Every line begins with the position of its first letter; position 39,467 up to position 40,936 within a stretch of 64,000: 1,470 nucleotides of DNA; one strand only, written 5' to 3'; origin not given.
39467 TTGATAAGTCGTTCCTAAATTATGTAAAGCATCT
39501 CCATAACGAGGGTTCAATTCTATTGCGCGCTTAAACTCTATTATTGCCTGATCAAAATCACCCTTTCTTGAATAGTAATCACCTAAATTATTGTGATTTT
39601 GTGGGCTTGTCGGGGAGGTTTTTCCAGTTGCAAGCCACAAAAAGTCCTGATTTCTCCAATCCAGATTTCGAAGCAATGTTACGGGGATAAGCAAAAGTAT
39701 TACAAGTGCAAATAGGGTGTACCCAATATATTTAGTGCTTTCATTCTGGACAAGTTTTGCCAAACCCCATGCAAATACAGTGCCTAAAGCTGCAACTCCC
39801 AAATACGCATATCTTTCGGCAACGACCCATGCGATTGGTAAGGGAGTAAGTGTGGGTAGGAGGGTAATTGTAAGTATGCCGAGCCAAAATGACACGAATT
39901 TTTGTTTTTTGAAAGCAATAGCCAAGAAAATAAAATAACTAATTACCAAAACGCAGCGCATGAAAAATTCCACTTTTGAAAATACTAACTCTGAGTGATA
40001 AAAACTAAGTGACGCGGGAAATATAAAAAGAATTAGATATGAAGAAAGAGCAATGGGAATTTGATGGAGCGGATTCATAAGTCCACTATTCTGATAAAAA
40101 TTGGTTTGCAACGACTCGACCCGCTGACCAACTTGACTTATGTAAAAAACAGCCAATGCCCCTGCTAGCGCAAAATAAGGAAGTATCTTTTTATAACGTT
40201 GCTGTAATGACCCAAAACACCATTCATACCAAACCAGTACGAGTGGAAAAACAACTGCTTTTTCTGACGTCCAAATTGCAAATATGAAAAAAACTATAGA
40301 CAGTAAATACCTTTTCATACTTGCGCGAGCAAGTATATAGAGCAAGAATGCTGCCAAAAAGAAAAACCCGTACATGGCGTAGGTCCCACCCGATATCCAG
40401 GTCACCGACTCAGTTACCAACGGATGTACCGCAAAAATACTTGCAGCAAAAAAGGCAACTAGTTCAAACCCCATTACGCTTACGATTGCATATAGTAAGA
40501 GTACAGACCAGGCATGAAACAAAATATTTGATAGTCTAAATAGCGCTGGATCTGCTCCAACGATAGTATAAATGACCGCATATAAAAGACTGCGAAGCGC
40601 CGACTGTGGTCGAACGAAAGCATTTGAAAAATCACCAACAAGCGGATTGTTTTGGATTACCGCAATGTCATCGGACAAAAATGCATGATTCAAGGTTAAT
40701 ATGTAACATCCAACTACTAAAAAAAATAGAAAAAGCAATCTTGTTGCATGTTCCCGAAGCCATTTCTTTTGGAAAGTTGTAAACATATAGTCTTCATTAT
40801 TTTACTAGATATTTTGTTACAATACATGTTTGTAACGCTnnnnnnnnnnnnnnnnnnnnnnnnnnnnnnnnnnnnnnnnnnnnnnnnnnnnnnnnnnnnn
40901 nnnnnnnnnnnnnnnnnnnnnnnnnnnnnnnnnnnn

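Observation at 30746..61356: ~30 kb glycan-assembly supercluster with five GT-C enzymes and two flippases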

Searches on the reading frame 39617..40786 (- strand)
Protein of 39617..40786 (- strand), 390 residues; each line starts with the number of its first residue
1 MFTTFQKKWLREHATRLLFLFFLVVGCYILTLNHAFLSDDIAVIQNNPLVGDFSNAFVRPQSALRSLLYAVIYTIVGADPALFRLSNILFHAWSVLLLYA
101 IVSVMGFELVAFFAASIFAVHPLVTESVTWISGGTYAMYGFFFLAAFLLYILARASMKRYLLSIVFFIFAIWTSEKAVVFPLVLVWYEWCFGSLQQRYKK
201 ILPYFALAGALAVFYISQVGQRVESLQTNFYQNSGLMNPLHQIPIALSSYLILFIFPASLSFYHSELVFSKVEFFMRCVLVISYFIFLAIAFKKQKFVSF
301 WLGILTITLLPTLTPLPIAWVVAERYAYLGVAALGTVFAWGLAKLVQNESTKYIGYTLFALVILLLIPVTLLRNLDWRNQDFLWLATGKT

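Call 33: search_protein_representatives(protein=window:39617-40786:-)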
Query: 390 residues. Proteins with E-value up to 0.001 (for the whole library): 28064; up to 1e-10: 5694; up to 1e-30: 349. The best 150 are listed.
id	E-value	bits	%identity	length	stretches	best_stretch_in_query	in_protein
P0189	1.1e-134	465.9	55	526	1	3-389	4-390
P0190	7.5e-96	338.1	47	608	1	9-390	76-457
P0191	7.8e-91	321.6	42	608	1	7-386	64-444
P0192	1.8e-89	317.1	42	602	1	6-390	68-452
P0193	1.1e-88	314.5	41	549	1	9-389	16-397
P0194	6.8e-87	308.6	42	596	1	7-390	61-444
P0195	1.4e-84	301.0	42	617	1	16-390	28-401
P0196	6.0e-84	298.9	41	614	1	16-390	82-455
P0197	1.7e-83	297.4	45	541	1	16-389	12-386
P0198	8.7e-83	295.1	41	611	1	7-390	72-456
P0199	1.9e-82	294.0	42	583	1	12-389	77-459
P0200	2.0e-82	293.9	40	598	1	7-390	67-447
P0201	3.8e-82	293.0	43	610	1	11-390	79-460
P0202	4.9e-80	286.1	40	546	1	14-390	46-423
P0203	8.1e-80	285.3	41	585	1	8-390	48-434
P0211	8.4e-77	275.4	38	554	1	5-389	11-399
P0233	1.1e-72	261.8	39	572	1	9-390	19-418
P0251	6.5e-70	252.8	36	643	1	15-390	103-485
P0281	8.5e-66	239.2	33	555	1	9-389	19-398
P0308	4.0e-63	230.4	34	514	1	8-390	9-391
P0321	2.9e-61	224.3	34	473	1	16-388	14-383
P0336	4.4e-60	220.4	44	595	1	18-390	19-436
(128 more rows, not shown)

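Call 36: search_protein_families(library=pfam, proteins=[P0189, P0190, P0195, P0211, P0233, P0251, P0281, P0308, P0321, P0336], max_evalue=0.1)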
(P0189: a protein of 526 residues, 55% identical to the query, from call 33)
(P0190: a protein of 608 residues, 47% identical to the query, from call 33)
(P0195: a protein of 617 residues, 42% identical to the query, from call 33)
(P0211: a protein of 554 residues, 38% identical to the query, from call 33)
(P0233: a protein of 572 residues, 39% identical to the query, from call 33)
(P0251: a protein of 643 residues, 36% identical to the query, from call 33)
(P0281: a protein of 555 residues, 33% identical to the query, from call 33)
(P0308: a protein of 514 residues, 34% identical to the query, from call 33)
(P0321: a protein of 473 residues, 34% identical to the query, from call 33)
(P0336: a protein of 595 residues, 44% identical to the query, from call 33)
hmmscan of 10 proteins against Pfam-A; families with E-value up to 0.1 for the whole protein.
P0189 (526 aa): 28 families (the best 25 are shown)
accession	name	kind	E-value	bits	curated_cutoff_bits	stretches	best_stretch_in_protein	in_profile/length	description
PF07719.23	TPR_2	-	5.4e-21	73.4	27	3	431-462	2-33/34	Tetratricopeptide repeat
PF00515.34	TPR_1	-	1.2e-19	69.6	27.8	3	431-462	2-33/34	Tetratricopeptide repeat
PF13181.12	TPR_8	-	4.1e-18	64.4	25.7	3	431-462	2-33/34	Tetratricopeptide repeat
PF13431.12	TPR_17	-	1e-16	60.2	24.4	2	452-485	1-34/34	Tetratricopeptide repeat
PF14559.12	TPR_19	-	9.1e-12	45.6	25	1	442-505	3-65/68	Tetratricopeptide repeat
PF13428.12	TPR_14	-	9.1e-12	44.9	23.5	3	401-438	6-43/44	Tetratricopeptide repeat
PF13424.12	TPR_12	-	1.3e-11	44.9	30.1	1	432-490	5-71/77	Tetratricopeptide repeat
PF13414.12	TPR_11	-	1.6e-10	40.9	26.8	2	403-443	1-41/42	TPR repeat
PF13176.12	TPR_7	-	2.8e-10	39.9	27.9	1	432-459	1-28/36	Tetratricopeptide repeat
PF13432.12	TPR_16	-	2.2e-09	38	32.7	2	401-462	2-63/65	Tetratricopeptide repeat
PF13374.12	TPR_10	-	1.3e-07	31.8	27.5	1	432-459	4-31/42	Tetratricopeptide repeat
PF13371.12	TPR_9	-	1.4e-07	31.9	35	1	437-497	2-62/73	Tetratricopeptide repeat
PF23914.1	TPR_CcmH_CycH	-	5.1e-05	23.6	42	0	402-455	56-146/158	Cytochrome c-type biogenesis protein H TPR domain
PF13174.12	TPR_6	-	6e-05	23.9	26.3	1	431-462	1-32/33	Tetratricopeptide repeat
PF12895.13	ANAPC3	-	0.00099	19.8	27.2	1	413-487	6-79/82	Anaphase-promoting complex, cyclosome, subunit 3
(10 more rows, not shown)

P0190 (608 aa): 32 families (the best 25 are shown)
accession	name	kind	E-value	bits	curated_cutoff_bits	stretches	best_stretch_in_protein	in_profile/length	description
PF00515.34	TPR_1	-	1.8e-29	100.7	27.8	4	497-528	2-33/34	Tetratricopeptide repeat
PF07719.23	TPR_2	-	2.1e-27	93.4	27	4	497-528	2-33/34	Tetratricopeptide repeat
PF13181.12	TPR_8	-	2.6e-26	89.9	25.7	4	497-528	2-33/34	Tetratricopeptide repeat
PF13431.12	TPR_17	-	3.2e-26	89.8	24.4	3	485-515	2-32/34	Tetratricopeptide repeat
PF13414.12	TPR_11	-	1.9e-20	72.7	26.8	3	504-544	2-42/42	TPR repeat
PF13424.12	TPR_12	-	2.5e-20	72.9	30.1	3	498-560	5-75/77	Tetratricopeptide repeat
PF14559.12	TPR_19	-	8.4e-15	55.3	25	2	476-514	5-43/68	Tetratricopeptide repeat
PF13374.12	TPR_10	-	1.1e-12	47.9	27.5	2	497-525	3-31/42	Tetratricopeptide repeat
PF13428.12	TPR_14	-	1.4e-12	47.4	23.5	1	467-504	6-43/44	Tetratricopeptide repeat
PF13432.12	TPR_16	-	1.2e-10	42.1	32.7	2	501-563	2-64/65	Tetratricopeptide repeat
PF23914.1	TPR_CcmH_CycH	-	1.1e-09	38.8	42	2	461-565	49-156/158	Cytochrome c-type biogenesis protein H TPR domain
PF13371.12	TPR_9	-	6e-09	36.2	35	1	537-604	2-69/73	Tetratricopeptide repeat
PF13174.12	TPR_6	-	1.3e-07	32.3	26.3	0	497-528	1-32/33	Tetratricopeptide repeat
PF13176.12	TPR_7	-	4e-07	30.1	27.9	1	498-526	1-29/36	Tetratricopeptide repeat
PF12569.14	NatA_aux_su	-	5.2e-07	29.4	33.3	1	468-525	198-255/515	N-terminal acetyltransferase A, auxiliary subunit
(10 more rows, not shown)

P0195 (617 aa): 41 families (the best 25 are shown)
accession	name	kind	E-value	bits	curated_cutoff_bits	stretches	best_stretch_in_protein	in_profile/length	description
PF00515.34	TPR_1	-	7.8e-51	168.4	27.8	6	441-473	2-34/34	Tetratricopeptide repeat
PF07719.23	TPR_2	-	1.4e-49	162.5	27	6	578-609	3-34/34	Tetratricopeptide repeat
PF13181.12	TPR_8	-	3.2e-45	148.9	25.7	6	577-609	2-34/34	Tetratricopeptide repeat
PF13431.12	TPR_17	-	2.2e-36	121.5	24.4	5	497-529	2-34/34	Tetratricopeptide repeat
PF13424.12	TPR_12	-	1.1e-30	106.1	30.1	4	544-607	5-76/77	Tetratricopeptide repeat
PF14559.12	TPR_19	-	1.4e-29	102.7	25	3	556-615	5-63/68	Tetratricopeptide repeat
PF13414.12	TPR_11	-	2.3e-27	94.9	26.8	5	415-453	3-41/42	TPR repeat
PF13432.12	TPR_16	-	2.5e-27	95.3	32.7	3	412-473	3-64/65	Tetratricopeptide repeat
PF13428.12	TPR_14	-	3.6e-26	89.4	23.5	2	577-616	2-41/44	Tetratricopeptide repeat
PF13176.12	TPR_7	-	7e-26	88.5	27.9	3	510-537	1-28/36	Tetratricopeptide repeat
PF13374.12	TPR_10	-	1.8e-21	75.9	27.5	2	510-537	4-31/42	Tetratricopeptide repeat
PF13174.12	TPR_6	-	5.6e-18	64.7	26.3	1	513-541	5-33/33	Tetratricopeptide repeat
PF13371.12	TPR_9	-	1e-14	54.7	35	2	557-613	10-66/73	Tetratricopeptide repeat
PF23914.1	TPR_CcmH_CycH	-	2.8e-13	50.4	42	4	538-616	46-127/158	Cytochrome c-type biogenesis protein H TPR domain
PF12895.13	ANAPC3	-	6.6e-13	49.2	27.2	1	520-602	1-82/82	Anaphase-promoting complex, cyclosome, subunit 3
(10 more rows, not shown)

P0211 (554 aa): 25 families
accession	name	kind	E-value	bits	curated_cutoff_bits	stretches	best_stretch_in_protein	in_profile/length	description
PF13181.12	TPR_8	-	5.4e-29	98.3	25.7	4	439-471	1-33/34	Tetratricopeptide repeat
PF07719.23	TPR_2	-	6.6e-28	94.9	27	3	439-471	1-33/34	Tetratricopeptide repeat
PF00515.34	TPR_1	-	3.3e-27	93.6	27.8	3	439-471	1-33/34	Tetratricopeptide repeat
PF13424.12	TPR_12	-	3.4e-18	66.1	30.1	3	409-468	7-74/77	Tetratricopeptide repeat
PF13431.12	TPR_17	-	1e-17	63.2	24.4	3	428-458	2-32/34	Tetratricopeptide repeat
PF13414.12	TPR_11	-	3.6e-15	55.8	26.8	3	418-453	7-42/42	TPR repeat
PF13428.12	TPR_14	-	1.1e-14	53.8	23.5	1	440-479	2-41/44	Tetratricopeptide repeat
PF14559.12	TPR_19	-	3.4e-14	53.4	25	2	418-471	4-57/68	Tetratricopeptide repeat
PF13374.12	TPR_10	-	3.6e-13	49.5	27.5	1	439-468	2-31/42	Tetratricopeptide repeat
PF13176.12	TPR_7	-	2.7e-12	46.2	27.9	1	441-468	1-28/36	Tetratricopeptide repeat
PF13432.12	TPR_16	-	2.9e-11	44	32.7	2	410-470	2-62/65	Tetratricopeptide repeat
PF13174.12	TPR_6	-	9.3e-10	39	26.3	1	440-470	1-31/33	Tetratricopeptide repeat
PF13371.12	TPR_9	-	1.4e-06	28.6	35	1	481-545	3-67/73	Tetratricopeptide repeat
PF12569.14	NatA_aux_su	-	2.9e-06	26.9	33.3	1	411-467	198-254/515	N-terminal acetyltransferase A, auxiliary subunit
PF10602.15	RPN7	-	2.5e-05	24.5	29.6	1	435-501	32-101/174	26S proteasome subunit RPN7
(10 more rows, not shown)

P0233 (572 aa): 27 families (the best 25 are shown)
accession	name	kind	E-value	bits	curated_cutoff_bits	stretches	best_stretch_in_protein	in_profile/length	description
PF07719.23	TPR_2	-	9.5e-24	82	27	3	457-489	1-33/34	Tetratricopeptide repeat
PF00515.34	TPR_1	-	2.4e-22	78.2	27.8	3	457-489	1-33/34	Tetratricopeptide repeat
PF13181.12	TPR_8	-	3.7e-20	70.7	25.7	3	458-489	2-33/34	Tetratricopeptide repeat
PF13414.12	TPR_11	-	1.9e-19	69.5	26.8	2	464-504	1-41/42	TPR repeat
PF13424.12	TPR_12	-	1.1e-18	67.6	30.1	3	458-520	4-74/77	Tetratricopeptide repeat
PF13432.12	TPR_16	-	5.3e-17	62.4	32.7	2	428-489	2-63/65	Tetratricopeptide repeat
PF13431.12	TPR_17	-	1.7e-16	59.4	24.4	2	447-477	3-33/34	Tetratricopeptide repeat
PF13428.12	TPR_14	-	9.9e-13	47.8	23.5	1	457-499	1-43/44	Tetratricopeptide repeat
PF14559.12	TPR_19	-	1.9e-12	47.8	25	2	468-530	2-64/68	Tetratricopeptide repeat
PF13374.12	TPR_10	-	1.9e-11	44.1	27.5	2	461-486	6-31/42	Tetratricopeptide repeat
PF13176.12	TPR_7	-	5.6e-08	32.7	27.9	1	459-487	1-29/36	Tetratricopeptide repeat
PF12895.13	ANAPC3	-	4.4e-06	27.3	27.2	1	457-516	23-81/82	Anaphase-promoting complex, cyclosome, subunit 3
PF13174.12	TPR_6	-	0.00011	23.1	26.3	0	459-486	2-29/33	Tetratricopeptide repeat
PF11078.13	Optomotor-blind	-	0.00034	21.6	25.2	0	451-473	36-58/79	Optomotor-blind protein N-terminal region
PF23914.1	TPR_CcmH_CycH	-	0.00036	20.9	42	1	461-546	54-141/158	Cytochrome c-type biogenesis protein H TPR domain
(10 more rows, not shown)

P0251 (643 aa): 18 families
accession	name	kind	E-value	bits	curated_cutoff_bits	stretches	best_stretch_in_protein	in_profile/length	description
PF13181.12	TPR_8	-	1.2e-22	78.5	25.7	4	524-555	1-32/34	Tetratricopeptide repeat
PF07719.23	TPR_2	-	1.4e-19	68.9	27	4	524-556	1-33/34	Tetratricopeptide repeat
PF00515.34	TPR_1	-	1.5e-19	69.4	27.8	3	524-556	1-33/34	Tetratricopeptide repeat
PF13414.12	TPR_11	-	3.6e-15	55.8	26.8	3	503-537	7-41/42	TPR repeat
PF13431.12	TPR_17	-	5.5e-15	54.8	24.4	2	513-543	2-32/34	Tetratricopeptide repeat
PF14559.12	TPR_19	-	8.4e-12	45.7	25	2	503-544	4-45/68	Tetratricopeptide repeat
PF13424.12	TPR_12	-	1.6e-11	44.7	30.1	2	493-552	6-73/77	Tetratricopeptide repeat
PF13432.12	TPR_16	-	6.2e-10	39.8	32.7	2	495-555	2-62/65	Tetratricopeptide repeat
PF13371.12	TPR_9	-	1.5e-09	38.2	35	1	585-636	22-73/73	Tetratricopeptide repeat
PF13428.12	TPR_14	-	5.2e-09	36.3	23.5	1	559-600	2-43/44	Tetratricopeptide repeat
PF13176.12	TPR_7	-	1.6e-08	34.4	27.9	0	526-547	1-22/36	Tetratricopeptide repeat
PF13374.12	TPR_10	-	5.6e-06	26.6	27.5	1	524-551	2-29/42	Tetratricopeptide repeat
PF13174.12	TPR_6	-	8.2e-05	23.4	26.3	0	525-555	1-31/33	Tetratricopeptide repeat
PF23914.1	TPR_CcmH_CycH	-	0.00049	20.4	42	1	553-636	45-131/158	Cytochrome c-type biogenesis protein H TPR domain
PF13429.12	TPR_15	-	0.002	18.1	26.2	1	496-619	152-275/280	Tetratricopeptide repeat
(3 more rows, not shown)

P0281 (555 aa): 20 families
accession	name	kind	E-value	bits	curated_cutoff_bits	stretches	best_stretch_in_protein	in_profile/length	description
PF00515.34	TPR_1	-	2.1e-22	78.4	27.8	2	438-470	1-33/34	Tetratricopeptide repeat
PF07719.23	TPR_2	-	3.6e-21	73.9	27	3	438-470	1-33/34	Tetratricopeptide repeat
PF13431.12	TPR_17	-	1.4e-19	69.1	24.4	3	427-459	2-34/34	Tetratricopeptide repeat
PF13181.12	TPR_8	-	4.3e-18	64.3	25.7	2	438-470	1-33/34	Tetratricopeptide repeat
PF13414.12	TPR_11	-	7.4e-17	61.2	26.8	2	445-484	1-40/42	TPR repeat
PF13424.12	TPR_12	-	2.2e-13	50.6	30.1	1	406-467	5-74/77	Tetratricopeptide repeat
PF14559.12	TPR_19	-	2.5e-13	50.6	25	2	496-543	15-62/68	Tetratricopeptide repeat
PF13374.12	TPR_10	-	2e-09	37.6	27.5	1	438-467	2-31/42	Tetratricopeptide repeat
PF13432.12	TPR_16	-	9e-08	32.9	32.7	1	411-470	4-63/65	Tetratricopeptide repeat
PF13428.12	TPR_14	-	2.8e-07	31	23.5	0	509-542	4-37/44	Tetratricopeptide repeat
PF23914.1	TPR_CcmH_CycH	-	1.1e-05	25.8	42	1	440-537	52-152/158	Cytochrome c-type biogenesis protein H TPR domain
PF12895.13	ANAPC3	-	0.00074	20.2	27.2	0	478-530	29-80/82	Anaphase-promoting complex, cyclosome, subunit 3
PF13174.12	TPR_6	-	0.00089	20.2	26.3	0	512-537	6-31/33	Tetratricopeptide repeat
PF25060.1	ARM_TT21_2nd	-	0.00089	19.2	27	0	493-537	44-87/270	Tetratricopeptide repeat protein 21 second ARM domain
PF13176.12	TPR_7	-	0.0024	18.3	27.9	0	440-469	1-30/36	Tetratricopeptide repeat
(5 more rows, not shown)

P0308 (514 aa): 19 families
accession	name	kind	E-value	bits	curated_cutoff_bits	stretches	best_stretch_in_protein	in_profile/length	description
PF07719.23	TPR_2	-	9.4e-16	57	27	2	398-427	3-32/34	Tetratricopeptide repeat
PF13181.12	TPR_8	-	1.9e-14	52.9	25.7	2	430-462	1-33/34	Tetratricopeptide repeat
PF00515.34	TPR_1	-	2.2e-13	49.8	27.8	2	430-462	1-33/34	Tetratricopeptide repeat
PF13431.12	TPR_17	-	9.8e-13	47.7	24.4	2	419-450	2-33/34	Tetratricopeptide repeat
PF13432.12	TPR_16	-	2.1e-12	47.7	32.7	2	374-427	9-62/65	Tetratricopeptide repeat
PF13414.12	TPR_11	-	7.8e-12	45.1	26.8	2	403-444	1-42/42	TPR repeat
PF13424.12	TPR_12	-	5.3e-09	36.6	30.1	1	430-457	3-30/77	Tetratricopeptide repeat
PF13176.12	TPR_7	-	4.7e-08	32.9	27.9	1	432-457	1-28/36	Tetratricopeptide repeat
PF14559.12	TPR_19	-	1.4e-07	32.1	25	1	408-462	3-57/68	Tetratricopeptide repeat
PF13428.12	TPR_14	-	1.6e-06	28.6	23.5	1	401-437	6-42/44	Tetratricopeptide repeat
PF13374.12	TPR_10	-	3.9e-05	24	27.5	1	430-458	2-30/42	Tetratricopeptide repeat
PF13231.12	PMT_2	-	0.0017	19.1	26.1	1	64-216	4-155/160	Dolichyl-phosphate-mannose-protein mannosyltransferase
PF25063.1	ARM_TT21_C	-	0.0018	18.6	35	1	431-500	96-165/209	Tetratricopeptide repeat protein 21 C-terminal ARM domain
PF12895.13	ANAPC3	-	0.0029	18.3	27.2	1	391-453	18-79/82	Anaphase-promoting complex, cyclosome, subunit 3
PF23914.1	TPR_CcmH_CycH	-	0.0053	17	42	1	398-492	52-149/158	Cytochrome c-type biogenesis protein H TPR domain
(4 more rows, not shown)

P0321 (473 aa): 14 families
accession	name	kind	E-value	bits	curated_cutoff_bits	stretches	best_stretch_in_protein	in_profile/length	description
PF00515.34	TPR_1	-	3.4e-17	61.9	27.8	2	424-457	1-34/34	Tetratricopeptide repeat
PF07719.23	TPR_2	-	1.4e-15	56.5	27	2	424-456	1-33/34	Tetratricopeptide repeat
PF13181.12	TPR_8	-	1.4e-14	53.4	25.7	2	424-456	1-33/34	Tetratricopeptide repeat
PF13431.12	TPR_17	-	3.2e-10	39.9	24.4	1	413-444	2-33/34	Tetratricopeptide repeat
PF13414.12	TPR_11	-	2.9e-08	33.7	26.8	1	402-438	6-42/42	TPR repeat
PF13424.12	TPR_12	-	6.6e-07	29.9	30.1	1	390-454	3-75/77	Tetratricopeptide repeat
PF14559.12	TPR_19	-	1.3e-05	25.9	25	1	403-456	4-57/68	Tetratricopeptide repeat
PF13432.12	TPR_16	-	3.2e-05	24.7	32.7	1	396-457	3-64/65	Tetratricopeptide repeat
PF13231.12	PMT_2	-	0.0005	20.8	26.1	1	66-213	9-156/160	Dolichyl-phosphate-mannose-protein mannosyltransferase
PF13428.12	TPR_14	-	0.00085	20.2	23.5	0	425-461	2-38/44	Tetratricopeptide repeat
PF13374.12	TPR_10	-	0.0011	19.4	27.5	1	424-453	2-31/42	Tetratricopeptide repeat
PF07219.19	HemY_N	-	0.0033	17.9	31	1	351-418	21-87/107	HemY protein N-terminus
PF13371.12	TPR_9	-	0.015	15.7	35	1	416-461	21-66/73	Tetratricopeptide repeat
PF13174.12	TPR_6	-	0.019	16.1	26.3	0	427-452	3-28/33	Tetratricopeptide repeat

P0336 (595 aa): 17 families
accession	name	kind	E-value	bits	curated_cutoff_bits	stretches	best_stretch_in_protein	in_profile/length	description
PF13414.12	TPR_11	-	8.7e-23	80.2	26.8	3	456-489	9-42/42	TPR repeat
PF13431.12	TPR_17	-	2.5e-21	74.6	24.4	2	464-495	2-33/34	Tetratricopeptide repeat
PF13181.12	TPR_8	-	2.5e-21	74.4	25.7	2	443-474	3-34/34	Tetratricopeptide repeat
PF00515.34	TPR_1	-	4e-21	74.3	27.8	3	475-507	1-33/34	Tetratricopeptide repeat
PF07719.23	TPR_2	-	5.6e-21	73.3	27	2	475-507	1-33/34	Tetratricopeptide repeat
PF13424.12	TPR_12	-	3.6e-14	53.2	30.1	1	442-504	4-74/77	Tetratricopeptide repeat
PF14559.12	TPR_19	-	9.3e-14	51.9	25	2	455-507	5-57/68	Tetratricopeptide repeat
PF13432.12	TPR_16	-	2e-09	38.2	32.7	1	447-502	3-57/65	Tetratricopeptide repeat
PF23914.1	TPR_CcmH_CycH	-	4.6e-09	36.7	42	2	481-576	56-154/158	Cytochrome c-type biogenesis protein H TPR domain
PF13428.12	TPR_14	-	3.1e-08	34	23.5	0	477-507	3-33/44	Tetratricopeptide repeat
PF13374.12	TPR_10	-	3.1e-08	33.8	27.5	1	475-503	2-30/42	Tetratricopeptide repeat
PF13174.12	TPR_6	-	1.1e-06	29.3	26.3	0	548-575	5-32/33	Tetratricopeptide repeat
PF13176.12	TPR_7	-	0.00019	21.7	27.9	0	477-500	1-24/36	Tetratricopeptide repeat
PF13371.12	TPR_9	-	0.001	19.5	35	0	518-575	4-61/73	Tetratricopeptide repeat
PF13429.12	TPR_15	-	0.0011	18.8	26.2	1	439-547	144-252/280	Tetratricopeptide repeat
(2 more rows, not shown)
